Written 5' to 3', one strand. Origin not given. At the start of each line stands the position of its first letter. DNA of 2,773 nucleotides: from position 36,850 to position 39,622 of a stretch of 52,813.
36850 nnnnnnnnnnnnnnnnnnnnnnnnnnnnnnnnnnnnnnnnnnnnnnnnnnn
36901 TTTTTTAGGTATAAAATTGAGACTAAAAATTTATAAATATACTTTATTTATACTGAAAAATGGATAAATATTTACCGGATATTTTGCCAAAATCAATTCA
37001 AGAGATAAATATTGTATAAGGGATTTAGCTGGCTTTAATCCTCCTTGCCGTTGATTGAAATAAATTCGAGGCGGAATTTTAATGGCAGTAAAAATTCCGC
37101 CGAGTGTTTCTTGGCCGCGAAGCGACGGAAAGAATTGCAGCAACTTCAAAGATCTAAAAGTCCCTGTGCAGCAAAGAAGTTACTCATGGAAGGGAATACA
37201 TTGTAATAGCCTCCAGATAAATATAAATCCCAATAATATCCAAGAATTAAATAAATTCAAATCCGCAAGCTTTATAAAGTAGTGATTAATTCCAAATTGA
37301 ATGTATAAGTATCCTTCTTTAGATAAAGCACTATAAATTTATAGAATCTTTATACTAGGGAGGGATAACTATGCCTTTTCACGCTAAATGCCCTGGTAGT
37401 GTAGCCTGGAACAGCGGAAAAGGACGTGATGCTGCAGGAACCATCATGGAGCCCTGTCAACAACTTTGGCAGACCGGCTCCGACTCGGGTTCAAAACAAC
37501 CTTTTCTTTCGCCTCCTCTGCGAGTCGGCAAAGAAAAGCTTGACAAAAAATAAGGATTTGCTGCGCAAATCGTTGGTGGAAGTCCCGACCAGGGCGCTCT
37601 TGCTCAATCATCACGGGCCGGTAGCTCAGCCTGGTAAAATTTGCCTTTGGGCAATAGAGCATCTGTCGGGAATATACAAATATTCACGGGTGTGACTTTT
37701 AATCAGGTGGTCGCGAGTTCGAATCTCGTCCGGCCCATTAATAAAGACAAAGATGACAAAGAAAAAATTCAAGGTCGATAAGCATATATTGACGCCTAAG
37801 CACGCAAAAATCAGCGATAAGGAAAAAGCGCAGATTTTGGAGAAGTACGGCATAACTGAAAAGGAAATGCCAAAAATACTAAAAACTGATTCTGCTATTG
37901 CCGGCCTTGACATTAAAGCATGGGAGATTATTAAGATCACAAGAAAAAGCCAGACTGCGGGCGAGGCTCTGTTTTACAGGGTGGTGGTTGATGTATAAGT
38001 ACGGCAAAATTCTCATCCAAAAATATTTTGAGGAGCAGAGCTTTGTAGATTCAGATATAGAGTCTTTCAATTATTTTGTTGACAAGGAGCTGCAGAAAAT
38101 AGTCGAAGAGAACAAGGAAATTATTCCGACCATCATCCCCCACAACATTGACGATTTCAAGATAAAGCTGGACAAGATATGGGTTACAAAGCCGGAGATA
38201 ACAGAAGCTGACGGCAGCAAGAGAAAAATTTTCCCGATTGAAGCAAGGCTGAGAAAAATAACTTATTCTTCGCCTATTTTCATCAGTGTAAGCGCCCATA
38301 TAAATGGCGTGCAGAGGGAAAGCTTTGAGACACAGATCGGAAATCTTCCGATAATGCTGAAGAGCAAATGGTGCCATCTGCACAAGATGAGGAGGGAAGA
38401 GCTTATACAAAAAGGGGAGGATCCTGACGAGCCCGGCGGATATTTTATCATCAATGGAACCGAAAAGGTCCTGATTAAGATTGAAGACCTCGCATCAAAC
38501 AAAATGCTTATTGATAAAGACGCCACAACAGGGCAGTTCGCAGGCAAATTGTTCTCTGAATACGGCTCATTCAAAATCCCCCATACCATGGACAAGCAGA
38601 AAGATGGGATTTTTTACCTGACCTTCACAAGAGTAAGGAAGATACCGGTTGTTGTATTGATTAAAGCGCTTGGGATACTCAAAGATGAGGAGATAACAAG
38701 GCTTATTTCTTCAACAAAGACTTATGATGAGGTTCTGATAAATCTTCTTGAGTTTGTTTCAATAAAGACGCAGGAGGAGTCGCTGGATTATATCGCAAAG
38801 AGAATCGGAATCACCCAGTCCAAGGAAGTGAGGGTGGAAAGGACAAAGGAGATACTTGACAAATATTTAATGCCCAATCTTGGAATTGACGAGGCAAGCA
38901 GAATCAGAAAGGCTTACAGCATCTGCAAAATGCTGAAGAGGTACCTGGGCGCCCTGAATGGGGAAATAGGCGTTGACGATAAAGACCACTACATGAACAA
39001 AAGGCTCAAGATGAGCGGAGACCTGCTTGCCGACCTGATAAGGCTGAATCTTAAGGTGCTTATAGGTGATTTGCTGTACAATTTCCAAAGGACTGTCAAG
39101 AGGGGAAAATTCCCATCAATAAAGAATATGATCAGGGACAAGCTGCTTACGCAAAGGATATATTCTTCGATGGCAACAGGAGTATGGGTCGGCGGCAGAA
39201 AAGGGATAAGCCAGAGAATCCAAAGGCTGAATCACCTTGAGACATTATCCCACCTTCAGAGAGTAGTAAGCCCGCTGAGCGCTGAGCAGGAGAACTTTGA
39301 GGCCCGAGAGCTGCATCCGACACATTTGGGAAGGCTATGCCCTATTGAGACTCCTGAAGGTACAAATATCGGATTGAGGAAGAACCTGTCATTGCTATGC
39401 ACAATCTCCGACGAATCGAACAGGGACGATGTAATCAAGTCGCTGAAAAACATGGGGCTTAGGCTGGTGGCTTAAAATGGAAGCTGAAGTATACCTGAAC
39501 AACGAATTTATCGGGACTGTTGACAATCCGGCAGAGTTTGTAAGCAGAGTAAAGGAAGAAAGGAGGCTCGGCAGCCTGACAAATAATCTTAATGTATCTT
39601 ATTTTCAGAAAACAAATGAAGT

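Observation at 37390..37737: Tandem tRNA-Asp and tRNA-Lys carrying five introns, four at non-canonical positions, including an about 87-nt T-loop intron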

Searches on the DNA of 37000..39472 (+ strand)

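Call 5: search_rna_families(source=window, start=37000, end=38100, threshold=evalue, max_evalue=10, show_alignments=4)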
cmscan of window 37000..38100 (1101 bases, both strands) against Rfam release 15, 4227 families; matches with E-value up to 10: 6.
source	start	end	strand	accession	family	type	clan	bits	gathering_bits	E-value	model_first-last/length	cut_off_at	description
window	37150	37273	-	RF02410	snoR136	Gene; snRNA; snoRNA; HACA-box;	-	23.1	43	0.34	1-152/152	no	Small nucleolar RNA snoR136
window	38014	38085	+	RF00686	mir-338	Gene; miRNA;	-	17.7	57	2.5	1-69/69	no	mir-338 microRNA precursor family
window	37032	37061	-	RF01342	CRISPR-DR32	Gene; CRISPR;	-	16.9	48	9.1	1-37/37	no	CRISPR RNA direct repeat element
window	37570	37677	+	RF02003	group-II-D1D4-4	Intron;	CL00102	16.3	49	0.49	1-138/138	no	Group II catalytic intron D1-D4-4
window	37047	37101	+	RF02938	COG2827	Gene; sRNA;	-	16.2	49.1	7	1-77/77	no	COG2827 RNA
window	37615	37740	+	RF00023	tmRNA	Gene;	CL00001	13.9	47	0.0028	1-374/374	no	transfer-messenger RNA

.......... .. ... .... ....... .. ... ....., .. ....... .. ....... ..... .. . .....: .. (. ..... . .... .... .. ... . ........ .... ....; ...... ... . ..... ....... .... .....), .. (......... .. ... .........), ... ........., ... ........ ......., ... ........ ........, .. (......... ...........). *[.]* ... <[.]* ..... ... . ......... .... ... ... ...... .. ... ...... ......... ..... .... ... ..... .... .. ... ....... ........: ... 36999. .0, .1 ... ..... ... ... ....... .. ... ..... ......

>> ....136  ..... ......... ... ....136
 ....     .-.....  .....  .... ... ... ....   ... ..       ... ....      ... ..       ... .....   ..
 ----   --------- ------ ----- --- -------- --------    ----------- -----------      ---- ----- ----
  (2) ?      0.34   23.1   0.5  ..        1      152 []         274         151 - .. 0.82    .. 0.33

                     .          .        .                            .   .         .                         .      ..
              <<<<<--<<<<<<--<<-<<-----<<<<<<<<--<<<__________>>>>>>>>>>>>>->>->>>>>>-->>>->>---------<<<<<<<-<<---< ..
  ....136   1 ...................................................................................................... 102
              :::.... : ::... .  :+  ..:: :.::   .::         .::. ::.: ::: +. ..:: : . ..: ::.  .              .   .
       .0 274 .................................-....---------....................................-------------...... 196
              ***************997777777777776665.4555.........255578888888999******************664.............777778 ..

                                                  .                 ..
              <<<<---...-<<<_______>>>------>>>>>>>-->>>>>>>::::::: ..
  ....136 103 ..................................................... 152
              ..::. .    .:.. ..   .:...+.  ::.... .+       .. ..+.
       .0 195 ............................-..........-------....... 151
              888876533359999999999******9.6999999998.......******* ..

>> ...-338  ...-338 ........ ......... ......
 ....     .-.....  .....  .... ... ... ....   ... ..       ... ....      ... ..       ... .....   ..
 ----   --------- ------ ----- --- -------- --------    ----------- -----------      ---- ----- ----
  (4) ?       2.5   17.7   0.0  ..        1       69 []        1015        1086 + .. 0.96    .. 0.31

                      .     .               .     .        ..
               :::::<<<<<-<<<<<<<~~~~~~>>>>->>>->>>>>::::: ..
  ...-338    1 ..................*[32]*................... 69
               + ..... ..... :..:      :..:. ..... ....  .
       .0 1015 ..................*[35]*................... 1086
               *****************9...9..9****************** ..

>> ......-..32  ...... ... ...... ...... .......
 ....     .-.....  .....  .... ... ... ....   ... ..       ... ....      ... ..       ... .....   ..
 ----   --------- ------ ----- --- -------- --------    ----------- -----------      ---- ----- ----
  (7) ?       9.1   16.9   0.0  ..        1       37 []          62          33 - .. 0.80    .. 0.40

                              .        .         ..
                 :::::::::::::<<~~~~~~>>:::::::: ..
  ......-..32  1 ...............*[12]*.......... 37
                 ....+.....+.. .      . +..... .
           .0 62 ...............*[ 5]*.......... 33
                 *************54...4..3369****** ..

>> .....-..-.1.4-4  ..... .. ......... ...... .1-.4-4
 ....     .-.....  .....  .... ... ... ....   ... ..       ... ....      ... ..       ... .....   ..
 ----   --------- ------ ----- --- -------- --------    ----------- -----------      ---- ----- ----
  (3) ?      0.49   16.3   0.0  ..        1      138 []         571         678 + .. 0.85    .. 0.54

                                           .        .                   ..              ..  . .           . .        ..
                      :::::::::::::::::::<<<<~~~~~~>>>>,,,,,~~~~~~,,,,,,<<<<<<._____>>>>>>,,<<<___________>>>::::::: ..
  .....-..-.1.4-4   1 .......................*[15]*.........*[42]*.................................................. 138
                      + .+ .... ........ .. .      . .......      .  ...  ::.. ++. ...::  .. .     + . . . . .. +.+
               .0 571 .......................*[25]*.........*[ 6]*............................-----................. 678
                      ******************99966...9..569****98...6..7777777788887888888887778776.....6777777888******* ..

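Call 54: search_rna_families(sources=[L001, L003, L037, L039, L034, L016, L010, L019, L038], threshold=gathering)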
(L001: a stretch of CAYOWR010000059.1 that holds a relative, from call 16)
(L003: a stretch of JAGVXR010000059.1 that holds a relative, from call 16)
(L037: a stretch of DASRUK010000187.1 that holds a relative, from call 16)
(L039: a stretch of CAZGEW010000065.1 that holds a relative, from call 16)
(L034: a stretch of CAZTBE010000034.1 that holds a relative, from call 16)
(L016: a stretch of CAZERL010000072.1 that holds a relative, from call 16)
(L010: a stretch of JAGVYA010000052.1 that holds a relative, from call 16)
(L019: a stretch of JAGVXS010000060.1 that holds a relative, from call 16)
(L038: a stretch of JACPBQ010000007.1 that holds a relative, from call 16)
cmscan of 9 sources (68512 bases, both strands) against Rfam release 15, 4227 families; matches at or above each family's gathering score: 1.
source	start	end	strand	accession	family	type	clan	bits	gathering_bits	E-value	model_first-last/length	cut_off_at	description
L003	566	672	+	RF00005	tRNA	Gene; tRNA;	CL00001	48.1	29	3.5e-07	1-71/71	no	tRNA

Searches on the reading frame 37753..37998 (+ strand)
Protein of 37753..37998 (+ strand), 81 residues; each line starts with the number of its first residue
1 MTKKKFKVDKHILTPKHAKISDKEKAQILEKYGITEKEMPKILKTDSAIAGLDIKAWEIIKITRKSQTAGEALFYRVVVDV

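Call 35: find_encoding_contigs(protein=window:37753-37995:+, flank=3000, max_places=10)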
Protein seq(81 aa) (81 aa): no gene with exactly this product is on record in the collection.

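Call 63: search_protein_families(library=pfam, proteins=[window:37753-37998:+], max_evalue=0.01)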
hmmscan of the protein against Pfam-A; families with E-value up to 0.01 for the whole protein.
window:37753-37998:+ (81 aa): 1 family
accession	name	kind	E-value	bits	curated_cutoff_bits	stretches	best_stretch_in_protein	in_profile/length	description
PF01191.24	RNA_pol_Rpb5_C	-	1e-24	86.5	23.5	1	6-78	1-73/73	RNA polymerase Rpb5, C-terminal domain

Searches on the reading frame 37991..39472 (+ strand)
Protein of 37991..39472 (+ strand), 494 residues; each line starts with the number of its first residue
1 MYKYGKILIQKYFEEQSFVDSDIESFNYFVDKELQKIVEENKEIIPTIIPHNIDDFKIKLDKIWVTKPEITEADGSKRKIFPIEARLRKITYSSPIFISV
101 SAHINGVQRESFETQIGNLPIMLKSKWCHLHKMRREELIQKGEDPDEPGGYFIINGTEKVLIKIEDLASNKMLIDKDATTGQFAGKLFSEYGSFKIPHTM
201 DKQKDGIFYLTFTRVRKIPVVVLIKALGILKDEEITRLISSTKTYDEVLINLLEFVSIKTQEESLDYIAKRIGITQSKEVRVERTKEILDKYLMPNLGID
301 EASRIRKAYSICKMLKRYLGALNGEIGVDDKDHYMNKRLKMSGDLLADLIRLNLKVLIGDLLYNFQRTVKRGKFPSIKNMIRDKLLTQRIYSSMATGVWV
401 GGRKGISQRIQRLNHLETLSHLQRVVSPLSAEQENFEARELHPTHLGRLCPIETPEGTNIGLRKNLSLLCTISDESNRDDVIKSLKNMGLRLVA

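Call 16: find_related_loci(query=window:37991-39472:+, collection=genome_contigs, flank=6000)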
Query seq(494 aa) (494 aa) in genome_contigs; peptide patterns used: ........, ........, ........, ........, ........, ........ (x = any residue, [..] = any of these).
501 stretches matched a pattern; 451 encode a relative of the query (tblastn E <= 1e-3); the best 80 are kept; 80 distinct loci.
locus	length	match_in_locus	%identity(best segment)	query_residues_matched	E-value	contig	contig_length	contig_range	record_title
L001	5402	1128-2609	81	1-493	0e+0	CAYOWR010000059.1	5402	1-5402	MAG TPA_asm: uncultured Methanosarcinales archaeon isolate binchicken_co251_888 genome assembly, contig: NODE_21802_leng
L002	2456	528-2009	80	1-493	0e+0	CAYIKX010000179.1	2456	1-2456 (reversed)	MAG TPA_asm: uncultured Methanosarcinales archaeon isolate ERP119705_co20_50 genome assembly, contig: NODE_84258_length_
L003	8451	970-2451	81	1-493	0e+0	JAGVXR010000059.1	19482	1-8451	Candidatus Woesearchaeota archaeon isolate RIFCSPHIGHO2_01_FULL_38_11 rifcsphigho2_01_scaffold_5799, whole genome shotgu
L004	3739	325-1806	80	1-493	0e+0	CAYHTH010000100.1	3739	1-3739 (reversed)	MAG TPA_asm: uncultured Methanosarcinales archaeon isolate ERP119705_co14_301 genome assembly, contig: NODE_53816_length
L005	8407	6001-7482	80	1-493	0e+0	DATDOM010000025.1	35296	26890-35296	MAG TPA_asm: Candidatus Nanoarchaeia archaeon isolate SMAG_U7894 k141_573268, whole genome shotgun sequence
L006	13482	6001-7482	80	1-493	0e+0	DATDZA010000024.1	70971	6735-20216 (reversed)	MAG TPA_asm: Candidatus Nanoarchaeia archaeon isolate SMAG_U8179 k141_1013031, whole genome shotgun sequence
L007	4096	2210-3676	80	1-488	0e+0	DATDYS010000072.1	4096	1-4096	MAG TPA_asm: Candidatus Nanoarchaeia archaeon isolate SMAG_U8171 k141_1822457, whole genome shotgun sequence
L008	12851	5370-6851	79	1-493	0e+0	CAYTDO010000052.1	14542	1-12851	MAG TPA_asm: uncultured Methanosarcinales archaeon isolate binchicken_co203_461 genome assembly, contig: k141_1040829, w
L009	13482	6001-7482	81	1-493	0e+0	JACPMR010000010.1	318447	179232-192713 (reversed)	MAG: Candidatus Woesearchaeota archaeon isolate NC_groundwater_554_Ag_S-0.1um_37_18 S35_SO-1_scaffold_127608, whole geno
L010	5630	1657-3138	81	1-493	0e+0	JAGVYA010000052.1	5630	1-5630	Candidatus Woesearchaeota archaeon isolate RIFCSPLOWO2_01_FULL_35_20 rifcsplowo2_01_scaffold_42947, whole genome shotgun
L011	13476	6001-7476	81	1-491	0e+0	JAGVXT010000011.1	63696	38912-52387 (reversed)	Candidatus Woesearchaeota archaeon isolate RIFCSPLOWO2_01_FULL_38_40 rifcsplowo2_01_scaffold_1475, whole genome shotgun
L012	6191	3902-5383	79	1-493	0e+0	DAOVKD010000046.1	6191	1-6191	MAG TPA_asm: Candidatus Woesearchaeota archaeon isolate CSMAG_1410 CSMAG_1410_k141_136379_length_6191_cov_22.6402, whole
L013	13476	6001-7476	80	1-491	0e+0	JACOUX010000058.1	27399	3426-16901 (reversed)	MAG: Candidatus Woesearchaeota archaeon isolate NC_groundwater_84_Ag_S-0.1um_40_33 S35_SO-1_scaffold_434725, whole genom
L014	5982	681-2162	80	1-493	0e+0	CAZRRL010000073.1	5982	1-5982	MAG TPA_asm: uncultured Methanosarcinales archaeon isolate binchicken_co251_826 genome assembly, contig: NODE_18887_leng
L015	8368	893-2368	80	1-491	0e+0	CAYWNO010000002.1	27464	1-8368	MAG TPA_asm: uncultured Methanosarcinales archaeon isolate SRP178908_co1_9 genome assembly, contig: NODE_1035_length_274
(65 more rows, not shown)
